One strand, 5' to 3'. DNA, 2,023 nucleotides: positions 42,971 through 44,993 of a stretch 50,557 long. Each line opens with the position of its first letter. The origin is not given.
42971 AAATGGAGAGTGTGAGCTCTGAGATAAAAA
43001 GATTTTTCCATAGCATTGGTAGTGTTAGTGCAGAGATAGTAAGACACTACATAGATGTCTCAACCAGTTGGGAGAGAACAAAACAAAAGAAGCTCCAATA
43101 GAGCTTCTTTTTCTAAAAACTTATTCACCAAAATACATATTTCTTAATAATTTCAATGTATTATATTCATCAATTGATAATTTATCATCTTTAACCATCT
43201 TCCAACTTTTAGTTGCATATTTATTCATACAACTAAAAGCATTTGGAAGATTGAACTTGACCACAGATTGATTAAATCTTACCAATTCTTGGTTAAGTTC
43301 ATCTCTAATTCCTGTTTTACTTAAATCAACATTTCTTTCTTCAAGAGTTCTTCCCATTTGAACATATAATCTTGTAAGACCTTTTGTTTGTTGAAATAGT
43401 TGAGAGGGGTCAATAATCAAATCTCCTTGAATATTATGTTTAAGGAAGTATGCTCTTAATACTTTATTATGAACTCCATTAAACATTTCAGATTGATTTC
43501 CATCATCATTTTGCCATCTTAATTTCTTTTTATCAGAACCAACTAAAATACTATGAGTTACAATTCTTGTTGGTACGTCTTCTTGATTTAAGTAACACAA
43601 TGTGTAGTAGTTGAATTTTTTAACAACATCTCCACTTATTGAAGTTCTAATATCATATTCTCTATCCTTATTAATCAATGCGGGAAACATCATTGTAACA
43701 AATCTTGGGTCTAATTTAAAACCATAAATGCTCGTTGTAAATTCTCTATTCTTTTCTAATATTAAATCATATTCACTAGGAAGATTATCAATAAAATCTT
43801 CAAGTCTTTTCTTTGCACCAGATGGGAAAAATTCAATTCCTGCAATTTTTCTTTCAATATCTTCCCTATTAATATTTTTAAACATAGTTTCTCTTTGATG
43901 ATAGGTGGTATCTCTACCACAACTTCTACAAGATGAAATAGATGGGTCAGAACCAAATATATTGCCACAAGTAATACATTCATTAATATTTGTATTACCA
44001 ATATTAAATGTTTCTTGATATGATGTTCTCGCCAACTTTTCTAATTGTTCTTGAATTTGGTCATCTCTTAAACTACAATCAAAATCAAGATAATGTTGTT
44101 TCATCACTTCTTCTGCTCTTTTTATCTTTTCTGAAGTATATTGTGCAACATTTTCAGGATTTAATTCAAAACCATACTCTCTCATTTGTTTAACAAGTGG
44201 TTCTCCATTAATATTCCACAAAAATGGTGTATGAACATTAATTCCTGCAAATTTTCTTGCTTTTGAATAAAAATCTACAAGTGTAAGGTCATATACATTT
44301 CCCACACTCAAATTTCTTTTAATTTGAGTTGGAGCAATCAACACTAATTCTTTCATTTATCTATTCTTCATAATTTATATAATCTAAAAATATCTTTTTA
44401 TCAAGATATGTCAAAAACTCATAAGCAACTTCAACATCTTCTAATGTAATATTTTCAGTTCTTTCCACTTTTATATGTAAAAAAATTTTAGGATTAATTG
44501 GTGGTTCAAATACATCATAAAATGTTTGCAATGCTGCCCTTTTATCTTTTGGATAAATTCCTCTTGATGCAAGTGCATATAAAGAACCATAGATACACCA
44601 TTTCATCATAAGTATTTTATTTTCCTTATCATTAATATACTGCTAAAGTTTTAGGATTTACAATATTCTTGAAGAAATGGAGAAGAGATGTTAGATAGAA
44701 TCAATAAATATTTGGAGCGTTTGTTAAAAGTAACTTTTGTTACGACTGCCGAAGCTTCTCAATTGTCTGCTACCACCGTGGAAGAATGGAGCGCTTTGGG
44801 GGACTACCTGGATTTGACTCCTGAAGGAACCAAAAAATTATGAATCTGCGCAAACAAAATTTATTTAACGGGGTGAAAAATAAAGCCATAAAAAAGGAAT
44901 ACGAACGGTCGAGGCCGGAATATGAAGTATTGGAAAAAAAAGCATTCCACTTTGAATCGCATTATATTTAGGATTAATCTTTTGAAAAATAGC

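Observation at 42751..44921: AT-rich island carrying a MetRS-like class I aaRS paralog with degraded HIGH/KMSKS motifs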

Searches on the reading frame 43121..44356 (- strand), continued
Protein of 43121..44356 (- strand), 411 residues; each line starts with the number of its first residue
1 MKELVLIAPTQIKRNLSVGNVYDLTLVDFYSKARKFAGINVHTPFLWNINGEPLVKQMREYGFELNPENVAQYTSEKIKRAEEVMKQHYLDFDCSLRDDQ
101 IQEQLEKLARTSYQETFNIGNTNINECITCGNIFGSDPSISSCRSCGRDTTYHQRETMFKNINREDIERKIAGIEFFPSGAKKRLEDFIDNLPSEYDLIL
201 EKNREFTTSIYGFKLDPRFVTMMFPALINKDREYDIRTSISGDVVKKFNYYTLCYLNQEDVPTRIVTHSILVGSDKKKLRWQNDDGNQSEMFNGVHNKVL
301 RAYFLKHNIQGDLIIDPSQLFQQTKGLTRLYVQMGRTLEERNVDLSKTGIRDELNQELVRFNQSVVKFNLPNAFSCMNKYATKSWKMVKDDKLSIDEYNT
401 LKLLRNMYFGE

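Call 53: find_encoding_contigs(protein=window:43121-44356:-, flank=6000, max_places=10)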
Protein window:43121-44356:- (411 aa): 15 contigs read that carry it; 10 places shown.
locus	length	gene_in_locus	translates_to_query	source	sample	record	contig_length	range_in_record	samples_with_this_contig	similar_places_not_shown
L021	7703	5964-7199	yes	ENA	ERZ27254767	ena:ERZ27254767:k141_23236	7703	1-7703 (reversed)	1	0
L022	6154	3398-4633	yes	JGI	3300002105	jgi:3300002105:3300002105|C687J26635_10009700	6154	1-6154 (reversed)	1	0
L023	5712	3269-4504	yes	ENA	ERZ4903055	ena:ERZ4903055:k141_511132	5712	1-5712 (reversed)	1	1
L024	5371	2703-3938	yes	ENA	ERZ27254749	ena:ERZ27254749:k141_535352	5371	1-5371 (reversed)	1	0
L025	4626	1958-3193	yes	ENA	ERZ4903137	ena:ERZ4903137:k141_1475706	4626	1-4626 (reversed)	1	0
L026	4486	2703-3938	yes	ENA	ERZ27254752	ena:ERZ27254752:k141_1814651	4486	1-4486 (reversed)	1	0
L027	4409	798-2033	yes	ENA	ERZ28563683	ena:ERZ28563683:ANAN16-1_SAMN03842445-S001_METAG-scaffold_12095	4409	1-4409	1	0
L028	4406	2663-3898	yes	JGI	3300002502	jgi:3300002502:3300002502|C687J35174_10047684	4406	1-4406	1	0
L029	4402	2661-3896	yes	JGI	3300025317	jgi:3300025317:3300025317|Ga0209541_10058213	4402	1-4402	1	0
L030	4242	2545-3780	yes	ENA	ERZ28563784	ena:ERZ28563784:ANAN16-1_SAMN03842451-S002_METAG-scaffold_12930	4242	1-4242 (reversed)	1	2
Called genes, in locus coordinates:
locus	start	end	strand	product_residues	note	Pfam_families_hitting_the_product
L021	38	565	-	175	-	-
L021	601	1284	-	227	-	-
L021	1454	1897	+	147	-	PF01090:Ribosomal_S19e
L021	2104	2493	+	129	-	PF01198:Ribosomal_L31e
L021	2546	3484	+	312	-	PF08068:DKCLD, PF21238:Pus10_C, PF01509:TruB_N, PF16198:TruB_C_2, PF01472:PUA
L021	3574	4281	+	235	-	-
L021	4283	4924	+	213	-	PF00596:Aldolase_II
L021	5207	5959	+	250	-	PF01909:NTP_transf_2 (weak), PF18765:Polbeta (weak)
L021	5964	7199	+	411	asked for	-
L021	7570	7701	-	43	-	?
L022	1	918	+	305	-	?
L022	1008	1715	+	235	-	-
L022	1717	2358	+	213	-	PF00596:Aldolase_II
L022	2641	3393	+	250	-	PF01909:NTP_transf_2 (weak), PF18765:Polbeta (weak)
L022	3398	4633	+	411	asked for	-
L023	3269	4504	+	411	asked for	-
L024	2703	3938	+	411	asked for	-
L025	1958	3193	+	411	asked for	-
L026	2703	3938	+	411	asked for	-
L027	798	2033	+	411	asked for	-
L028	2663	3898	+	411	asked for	-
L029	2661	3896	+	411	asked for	-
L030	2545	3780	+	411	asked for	-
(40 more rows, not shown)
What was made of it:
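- All 15 contigs with the identical 411-aa protein carry the intact 250-aa NTase and the truB side (call 53).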

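Call 56: search_solved_structures(query=A3, max_evalue=1, show_alignments=2)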
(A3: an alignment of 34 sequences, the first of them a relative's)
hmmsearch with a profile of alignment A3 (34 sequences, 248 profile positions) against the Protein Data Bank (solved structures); distinct sequences matched with E-value up to 1: 10.
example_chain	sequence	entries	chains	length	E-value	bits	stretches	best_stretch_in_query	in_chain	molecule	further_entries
6p01_A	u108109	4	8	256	1.2e-06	31.2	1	4-97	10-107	Kanamycin nucleotidyltransferase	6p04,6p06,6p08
1kan_A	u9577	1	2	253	8.4e-06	28.5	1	4-97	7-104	KANAMYCIN NUCLEOTIDYLTRANSFERASE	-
1kny_A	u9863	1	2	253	8.5e-06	28.4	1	4-97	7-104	KANAMYCIN NUCLEOTIDYLTRANSFERASE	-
6un8_A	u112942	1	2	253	1e-05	28.2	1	4-97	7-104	Aminoglycoside NucleotidylTransferase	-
6nlt_A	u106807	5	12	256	1e-05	28.2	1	4-97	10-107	Kanamycin nucleotidyltransferase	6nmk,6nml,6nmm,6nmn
9xbd_E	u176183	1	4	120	0.00036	23.1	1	7-63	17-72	Nucleotidyltransferase domain-containing protein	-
2rff_A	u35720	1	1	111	0.00047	22.7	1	14-103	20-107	Putative nucleotidyltransferase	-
6sxj_A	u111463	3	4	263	0.0007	22.2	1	9-65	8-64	Streptomycin 3''-adenylyltransferase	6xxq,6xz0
6q0r_C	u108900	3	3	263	0.78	12.2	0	18-53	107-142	DDB1- and CUL4-associated factor 15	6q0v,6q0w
7uy4_A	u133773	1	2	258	0.79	12.2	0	11-55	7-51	Aminoglycoside (3'') (9) adenylyltransferase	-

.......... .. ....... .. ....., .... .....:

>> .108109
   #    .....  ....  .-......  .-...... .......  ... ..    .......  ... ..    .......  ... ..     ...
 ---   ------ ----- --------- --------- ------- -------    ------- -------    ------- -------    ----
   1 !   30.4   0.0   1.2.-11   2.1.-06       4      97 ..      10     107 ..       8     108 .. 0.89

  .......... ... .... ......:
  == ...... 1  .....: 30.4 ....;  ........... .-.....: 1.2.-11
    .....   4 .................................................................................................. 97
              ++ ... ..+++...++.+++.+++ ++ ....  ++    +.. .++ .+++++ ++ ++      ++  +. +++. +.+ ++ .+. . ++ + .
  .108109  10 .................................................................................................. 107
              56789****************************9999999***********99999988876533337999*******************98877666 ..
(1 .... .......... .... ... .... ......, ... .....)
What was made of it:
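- NTase partner: profile hit to ANT(4') at E 1e-6 (call 56).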

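Call 63: predict_structure(alignment_id=A3)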
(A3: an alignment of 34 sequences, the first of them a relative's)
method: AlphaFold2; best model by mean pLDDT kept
length: 251 residues; sequences in the alignment: 34
mean_pLDDT: 91.0   pTM: 0.84
mean pLDDT of the five models: 91.0, 90.3, 90.0, 89.2, 88.4
residues with pLDDT >= 90: 184; 70-90: 48; 50-70: 19; < 50: 0
segments of 3 or more residues with pLDDT < 50: none
pLDDT, mean of each block of 10 residues (from residue 1): 55 90 98 94 81 95 98 96 94 78 71 91 91 91 97 95 93 97 95 95 98 92 96 99 96 78
secondary structure, 60 per line:
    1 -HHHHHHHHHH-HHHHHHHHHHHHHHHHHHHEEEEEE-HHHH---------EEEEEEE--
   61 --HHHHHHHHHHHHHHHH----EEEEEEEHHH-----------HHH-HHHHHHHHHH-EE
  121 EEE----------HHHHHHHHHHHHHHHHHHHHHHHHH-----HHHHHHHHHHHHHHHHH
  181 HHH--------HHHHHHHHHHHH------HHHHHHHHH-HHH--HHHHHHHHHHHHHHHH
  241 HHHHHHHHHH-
elements in order: H2-11 H13-31 E32-37 H39-42 E52-58 H63-78 E83-89 H108-117 E119-123 H134-158 H164-183 H192-203 H210-218 H225-250

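Call 66: fold_search(model_id=the predicted structure, library=pdb)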
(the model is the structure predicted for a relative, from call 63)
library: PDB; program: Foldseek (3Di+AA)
matches with E <= 10: 596; with E <= 0.001: 17
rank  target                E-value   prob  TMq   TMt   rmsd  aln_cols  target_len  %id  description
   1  6sxj                  1.7e-05  1.00  0.53  0.53   7.1       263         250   14  Crystal structure of spectinomycin adenyltransferase AAD(9) from Enterococcus faecialis (released 2020-04-15)
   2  6xz0                  2.1e-05  1.00  0.51  0.51   7.9       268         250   14  Crystal structure of spectinomycin adenyltransferase AAD(9) from Enterococcus faecialis with spectinomycin (released 2020-04-15)
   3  6un8_B                5.4e-05  1.00  0.41  0.41   8.1       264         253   10  Wild type ANT bound to neomycin (released 2020-05-06)
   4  6nmk_A                7.8e-05  1.00  0.40  0.40   8.6       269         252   11  Binary complex structure of the T130K mutant of ANT-4'' with Neomycin (released 2020-01-15)
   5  6nmk_B                9.6e-05  1.00  0.40  0.40   8.6       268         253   11  Binary complex structure of the T130K mutant of ANT-4'' with Neomycin (released 2020-01-15)
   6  6un8_A                1.2e-04  1.00  0.45  0.45   7.7       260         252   10  Wild type ANT bound to neomycin (released 2020-05-06)
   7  6p01_A                2.0e-04  1.00  0.42  0.42   8.3       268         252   10  Apo structure of the E52D mutant of ANT-4 (released 2020-01-29)
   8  1kan_A                2.4e-04  1.00  0.43  0.43   8.0       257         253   10  MOLECULAR STRUCTURE OF KANAMYCIN NUCLEOTIDYLTRANSFERASE DETERMINED TO 3.0-ANGSTROMS RESOLUTION (released 1994-08-31)
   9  6xxq_A                3.5e-04  1.00  0.53  0.53   6.7       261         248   14  Crystal structure of spectinomycin adenyltransferase AAD(9) from Enterococcus faecialis with ATP and spectinomycin (released 2020-04-15)
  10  7uy4_A                4.1e-04  1.00  0.51  0.50   6.8       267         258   12  Aminoglycoside-modifying enzyme ANT-3,9 in complex with spectinomycin and AMP-PNP (released 2023-05-10)
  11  7uy4_B                5.3e-04  1.00  0.55  0.54   6.0       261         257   14  Aminoglycoside-modifying enzyme ANT-3,9 in complex with spectinomycin and AMP-PNP (released 2023-05-10)
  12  9dbj_A                8.1e-04  1.00  0.50  0.56   4.9       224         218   12  Structure of Hailong HalB R164A mutant with non-hydrolyzable dATP (released 2025-05-07)
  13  6p06_A                8.5e-04  1.00  0.44  0.44   7.8       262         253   12  Ternary structure of the E52D mutant of ANT-4 with Neomycin and AMPCPP (released 2020-01-29)
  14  1kny_A                8.5e-04  1.00  0.43  0.43   7.5       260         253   10  KANAMYCIN NUCLEOTIDYLTRANSFERASE (released 1996-08-17)
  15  9dbj_D                9.5e-04  1.00  0.49  0.56   7.0       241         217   10  Structure of Hailong HalB R164A mutant with non-hydrolyzable dATP (released 2025-05-07)
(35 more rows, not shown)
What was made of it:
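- On ANT/KNTase-like nucleotidyltransferase (the 82-aa ORF): These are helical in the AF2 model (call 63), whose top structural matches are ANTs (call 66).
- AF2 pLDDT 91, with Foldseek top hits AAD(9), ANT(4') and AadA (calls 63, 66). The NTase is a two-domain, 250-aa ANT/KNTase-type enzyme rather than a minimal MNT (calls 56, 66).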

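Call 69: find_related_loci(query=A1, collection=viral_contigs, flank=8000)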
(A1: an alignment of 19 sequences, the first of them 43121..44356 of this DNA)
Query A1 (411 aa) in viral_contigs; peptide patterns used: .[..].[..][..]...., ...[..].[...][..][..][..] (x = any residue, [..] = any of these).
33 stretches matched a pattern, but none encodes a relative of the query by tblastn (E <= 1e-3).
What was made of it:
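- No copies were found on viral contigs (call 69).
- Tried and rejected: The viral contig scan found no relative (call 69).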

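Call 89: search_protein_families(library=pfam, proteins=[P0064, P0071, P0080, P0052, P0054, P0058, P0063, P0007, P0019], max_evalue=0.01)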
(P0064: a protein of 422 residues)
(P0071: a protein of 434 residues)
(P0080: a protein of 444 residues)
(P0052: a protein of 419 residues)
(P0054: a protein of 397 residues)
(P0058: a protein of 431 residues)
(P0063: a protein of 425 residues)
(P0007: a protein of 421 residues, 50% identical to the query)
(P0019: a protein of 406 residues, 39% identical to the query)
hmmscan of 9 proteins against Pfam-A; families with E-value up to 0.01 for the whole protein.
P0064 (422 aa): 3 families
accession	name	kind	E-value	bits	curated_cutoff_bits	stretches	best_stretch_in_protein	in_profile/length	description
PF00133.28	tRNA-synt_1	-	2.8e-46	158.6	22.7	3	210-319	298-413/414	tRNA synthetases class I (I, L, M and V)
PF09334.17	tRNA-synt_1g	-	7.6e-25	87.9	20.1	2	11-137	8-139/391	tRNA synthetases class I (M)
PF08264.19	Anticodon_1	-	0.0012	19.2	25.1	1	358-397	10-49/148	Anticodon-binding domain of tRNA ligase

P0071 (434 aa): 5 families
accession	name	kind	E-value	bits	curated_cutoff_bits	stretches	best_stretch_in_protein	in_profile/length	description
PF00133.28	tRNA-synt_1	-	3.7e-56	191.1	22.7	2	2-216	22-245/414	tRNA synthetases class I (I, L, M and V)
PF09334.17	tRNA-synt_1g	-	2.6e-31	109.2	20.1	2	6-138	2-135/391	tRNA synthetases class I (M)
PF08264.19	Anticodon_1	-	4e-07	30.5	25.1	1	372-434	13-80/148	Anticodon-binding domain of tRNA ligase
PF01406.26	tRNA-synt_1e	-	0.0012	18.8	27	0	12-120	17-125/301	tRNA synthetases class I (C) catalytic domain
PF00750.26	tRNA-synt_1d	-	0.0014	18.1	23.3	1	2-114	19-129/349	tRNA synthetases class I (R), catalytic domain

P0080 (444 aa): 4 families
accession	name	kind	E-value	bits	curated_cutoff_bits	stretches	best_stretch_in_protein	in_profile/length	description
PF00133.28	tRNA-synt_1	-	1.6e-48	165.9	22.7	2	2-221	20-244/414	tRNA synthetases class I (I, L, M and V)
PF09334.17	tRNA-synt_1g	-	2.9e-26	92.6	20.1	2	8-144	2-132/391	tRNA synthetases class I (M)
PF08264.19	Anticodon_1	-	2.6e-09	37.5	25.1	1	377-434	4-69/148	Anticodon-binding domain of tRNA ligase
PF01406.26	tRNA-synt_1e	-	9.4e-06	25.6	27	0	321-430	6-93/301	tRNA synthetases class I (C) catalytic domain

P0052 (419 aa): 1 family
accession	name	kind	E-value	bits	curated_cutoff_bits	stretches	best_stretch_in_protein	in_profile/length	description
PF09334.17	tRNA-synt_1g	-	0.0025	17.1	20.1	0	64-130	65-134/391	tRNA synthetases class I (M)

P0054 (397 aa): 1 family
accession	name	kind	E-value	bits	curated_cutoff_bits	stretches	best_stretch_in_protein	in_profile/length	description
PF00133.28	tRNA-synt_1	-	1.6e-08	34.2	22.7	1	211-283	335-412/414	tRNA synthetases class I (I, L, M and V)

P0058 (431 aa): 1 family
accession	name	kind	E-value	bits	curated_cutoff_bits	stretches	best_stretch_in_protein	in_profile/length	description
PF00133.28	tRNA-synt_1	-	0.0023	17.2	22.7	0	248-298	331-384/414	tRNA synthetases class I (I, L, M and V)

P0063 (425 aa): 1 family
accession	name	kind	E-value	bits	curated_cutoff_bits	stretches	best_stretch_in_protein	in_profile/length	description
PF09334.17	tRNA-synt_1g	-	0.0017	17.6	20.1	1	17-152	16-145/391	tRNA synthetases class I (M)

P0007 (421 aa): 3 families
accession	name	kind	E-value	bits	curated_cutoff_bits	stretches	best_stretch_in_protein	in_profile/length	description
PF09334.17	tRNA-synt_1g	-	2.3e-06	27.1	20.1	1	14-183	11-179/391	tRNA synthetases class I (M)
PF05698.19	Trigger_C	-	3.2e-05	24.5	22.7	0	57-89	102-134/162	Bacterial trigger factor protein (TF) C-terminus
PF00133.28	tRNA-synt_1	-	0.0021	17.3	22.7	0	7-91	28-112/414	tRNA synthetases class I (I, L, M and V)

P0019 (406 aa): 0 families
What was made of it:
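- On Canonical MetRS / class Ia aminoacyl-tRNA synthetase: One relative, P0007, passes PF09334 (27.1 against 20.1, call 89).
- One family member passes the Pfam MetRS threshold (P0007, 27.1 bits against a 20.1 cut-off, call 89).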

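Call 91: fold_search(model_id=the predicted structure, library=viral)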
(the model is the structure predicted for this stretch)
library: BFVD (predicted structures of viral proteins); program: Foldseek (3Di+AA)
matches with E <= 10: 345; with E <= 0.001: 14
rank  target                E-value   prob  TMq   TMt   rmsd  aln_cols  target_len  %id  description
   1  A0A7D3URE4            4.4e-17  1.00  0.75  0.60   5.6       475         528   13  methionine--tRNA ligase [Fadolivirus FV1/VV64]
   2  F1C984                3.0e-12  1.00  0.59  0.58   9.6       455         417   12  Cysteinyl-tRNA synthetase (Fragment) [Moumouvirus sp.]
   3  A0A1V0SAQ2            6.4e-12  1.00  0.58  0.46   7.7       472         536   11  cysteine--tRNA ligase [Catovirus CTV1]
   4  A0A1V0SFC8            1.2e-11  1.00  0.63  0.35   8.9       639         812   11  leucine--tRNA ligase [Hokovirus HKV1]
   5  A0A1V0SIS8            1.0e-08  1.00  0.52  0.37   9.0       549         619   11  arginine--tRNA ligase [Klosneuvirus KNV1]
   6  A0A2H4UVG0            4.3e-08  1.00  0.62  0.26  11.6       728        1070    8  isoleucine--tRNA ligase [Bodo saltans virus]
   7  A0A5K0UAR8            1.7e-07  1.00  0.50  0.33   9.9       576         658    8  arginine--tRNA ligase [Yasminevirus sp. GU-2018]
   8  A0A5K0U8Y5            1.8e-07  1.00  0.64  0.27  10.3       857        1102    6  leucine--tRNA ligase [Yasminevirus sp. GU-2018]
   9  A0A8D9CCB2            6.8e-07  1.00  0.49  0.52   6.6       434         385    9  Arginine--tRNA ligase [uncultured marine phage]
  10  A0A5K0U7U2            2.9e-06  1.00  0.63  0.22  10.9       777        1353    7  isoleucine--tRNA ligase [Yasminevirus sp. GU-2018]
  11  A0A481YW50            2.3e-05  1.00  0.38  0.22  16.7       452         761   12  glutamate--tRNA ligase [Marseillevirus LCMAC201]
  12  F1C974                1.1e-04  1.00  0.39  0.55   7.4       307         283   10  Cysteinyl-tRNA synthetase (Fragment) [Courdo11 virus]
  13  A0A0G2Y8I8            1.3e-04  1.00  0.44  0.41   9.5       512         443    8  arginine--tRNA ligase [Acanthamoeba polyphaga mimivirus]
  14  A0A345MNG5            7.6e-04  1.00  0.43  0.36  15.0       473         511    9  (no name in the UniProt tables at hand)
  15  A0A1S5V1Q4            1.4e-03  1.00  0.31  0.44   6.2       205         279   11  (no name in the UniProt tables at hand)
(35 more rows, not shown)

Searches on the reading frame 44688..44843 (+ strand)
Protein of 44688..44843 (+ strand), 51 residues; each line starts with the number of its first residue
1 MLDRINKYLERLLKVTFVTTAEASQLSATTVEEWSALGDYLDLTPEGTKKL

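Call 3: search_protein_families(library=pfam, proteins=[window:44688-44843:+], max_evalue=1)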
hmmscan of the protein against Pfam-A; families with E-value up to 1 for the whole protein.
window:44688-44843:+ (51 aa): 0 families
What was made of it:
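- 44639..44921 (.): Orphan 283-bp filler between the two genomes' DNA. Its 51-aa ORF (44688..44843) is a singleton in the protein collection. No Pfam hit in call 3.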
